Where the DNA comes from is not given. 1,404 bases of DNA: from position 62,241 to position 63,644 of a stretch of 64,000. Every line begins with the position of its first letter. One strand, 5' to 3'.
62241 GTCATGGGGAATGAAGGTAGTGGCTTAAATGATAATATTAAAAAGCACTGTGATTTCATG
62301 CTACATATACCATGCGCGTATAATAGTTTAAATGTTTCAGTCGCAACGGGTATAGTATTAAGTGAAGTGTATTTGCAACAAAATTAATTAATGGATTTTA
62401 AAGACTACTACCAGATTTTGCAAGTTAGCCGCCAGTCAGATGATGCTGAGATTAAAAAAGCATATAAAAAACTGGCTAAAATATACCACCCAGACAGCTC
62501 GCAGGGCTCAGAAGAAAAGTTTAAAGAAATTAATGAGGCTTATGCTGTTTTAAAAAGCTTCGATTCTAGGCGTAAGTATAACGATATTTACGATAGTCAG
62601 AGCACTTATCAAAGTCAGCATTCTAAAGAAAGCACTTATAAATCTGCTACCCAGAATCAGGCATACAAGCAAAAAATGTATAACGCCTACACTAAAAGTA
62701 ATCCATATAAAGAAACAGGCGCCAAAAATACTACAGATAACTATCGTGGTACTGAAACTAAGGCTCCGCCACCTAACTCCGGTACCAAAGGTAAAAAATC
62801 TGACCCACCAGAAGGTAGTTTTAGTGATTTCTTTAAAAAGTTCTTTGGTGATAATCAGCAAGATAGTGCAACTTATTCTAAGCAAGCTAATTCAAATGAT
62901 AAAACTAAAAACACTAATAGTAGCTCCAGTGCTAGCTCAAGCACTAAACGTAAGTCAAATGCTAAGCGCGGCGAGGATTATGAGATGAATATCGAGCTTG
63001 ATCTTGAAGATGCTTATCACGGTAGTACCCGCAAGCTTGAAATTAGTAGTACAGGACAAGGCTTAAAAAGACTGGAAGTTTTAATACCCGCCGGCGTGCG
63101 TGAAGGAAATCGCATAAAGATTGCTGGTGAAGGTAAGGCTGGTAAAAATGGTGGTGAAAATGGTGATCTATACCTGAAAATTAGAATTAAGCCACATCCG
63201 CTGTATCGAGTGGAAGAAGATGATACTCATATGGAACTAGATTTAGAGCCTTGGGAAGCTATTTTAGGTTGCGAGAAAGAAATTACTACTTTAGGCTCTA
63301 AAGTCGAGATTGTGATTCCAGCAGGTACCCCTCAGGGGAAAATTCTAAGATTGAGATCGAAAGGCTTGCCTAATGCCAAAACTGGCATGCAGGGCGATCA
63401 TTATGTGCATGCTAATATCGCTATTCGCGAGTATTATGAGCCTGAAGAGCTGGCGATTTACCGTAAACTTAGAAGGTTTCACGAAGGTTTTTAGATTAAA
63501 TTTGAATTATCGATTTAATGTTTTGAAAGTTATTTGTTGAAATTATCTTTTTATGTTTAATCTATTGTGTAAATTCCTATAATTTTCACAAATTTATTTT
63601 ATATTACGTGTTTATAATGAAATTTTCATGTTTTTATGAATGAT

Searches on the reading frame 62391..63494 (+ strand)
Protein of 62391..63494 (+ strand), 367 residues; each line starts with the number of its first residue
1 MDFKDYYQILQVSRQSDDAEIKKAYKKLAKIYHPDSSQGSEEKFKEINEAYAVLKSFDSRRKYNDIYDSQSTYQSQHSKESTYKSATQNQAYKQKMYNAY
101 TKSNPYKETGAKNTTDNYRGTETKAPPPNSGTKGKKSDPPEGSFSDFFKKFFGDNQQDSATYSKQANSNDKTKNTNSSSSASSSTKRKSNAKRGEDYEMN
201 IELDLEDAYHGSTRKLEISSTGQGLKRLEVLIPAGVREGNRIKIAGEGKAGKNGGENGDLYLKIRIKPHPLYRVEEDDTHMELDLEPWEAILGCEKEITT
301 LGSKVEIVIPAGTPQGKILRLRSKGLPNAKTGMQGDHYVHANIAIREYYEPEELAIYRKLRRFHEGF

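Call 32: find_encoding_contigs(protein=window:62391-63494:+, flank=10000, max_places=4)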
Protein window:62391-63494:+ (367 aa): 3 contigs read that carry it; 2 places shown.
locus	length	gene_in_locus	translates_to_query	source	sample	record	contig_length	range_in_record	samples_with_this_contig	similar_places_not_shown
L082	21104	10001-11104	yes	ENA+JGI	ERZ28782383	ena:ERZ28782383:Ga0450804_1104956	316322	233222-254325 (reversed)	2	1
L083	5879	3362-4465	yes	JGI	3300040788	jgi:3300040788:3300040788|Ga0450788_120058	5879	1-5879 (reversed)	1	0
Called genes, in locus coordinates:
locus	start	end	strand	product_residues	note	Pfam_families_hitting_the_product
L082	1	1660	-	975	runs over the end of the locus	-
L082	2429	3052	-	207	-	-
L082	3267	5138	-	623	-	PF00999:Na_H_Exchanger, PF02254:TrkA_N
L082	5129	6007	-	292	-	PF03462:PCRF, PF00472:RF-1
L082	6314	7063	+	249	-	PF01479:S4, PF00849:PseudoU_synth_2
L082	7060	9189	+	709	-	PF00912:Transgly, PF00905:Transpeptidase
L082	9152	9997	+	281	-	PF08032:SpoU_sub_bind, PF00588:SpoU_methylase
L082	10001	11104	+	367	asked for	PF00226:DnaJ, PF01556:DnaJ_C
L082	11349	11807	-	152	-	-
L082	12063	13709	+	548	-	PF01008:IF-2B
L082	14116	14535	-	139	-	PF01641:SelR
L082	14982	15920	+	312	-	PF02649:GCHY-1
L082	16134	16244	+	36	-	-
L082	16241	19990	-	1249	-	PF00023:Ank (faint), PF12796:Ank_2 (faint), PF13606:Ank_3 (faint), PF13637:Ank_4 (faint), PF13857:Ank_5 (faint)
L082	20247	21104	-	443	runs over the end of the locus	PF03952:Enolase_N, PF00113:Enolase_C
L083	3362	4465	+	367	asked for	PF00226:DnaJ, PF01556:DnaJ_C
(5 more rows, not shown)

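Call 59: search_protein_families(library=pfam, proteins=[L082:11349-11807:-], max_evalue=1)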
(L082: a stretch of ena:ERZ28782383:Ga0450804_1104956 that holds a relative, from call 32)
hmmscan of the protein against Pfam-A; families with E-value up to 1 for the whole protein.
L082:11349-11807:- (152 aa): 0 families
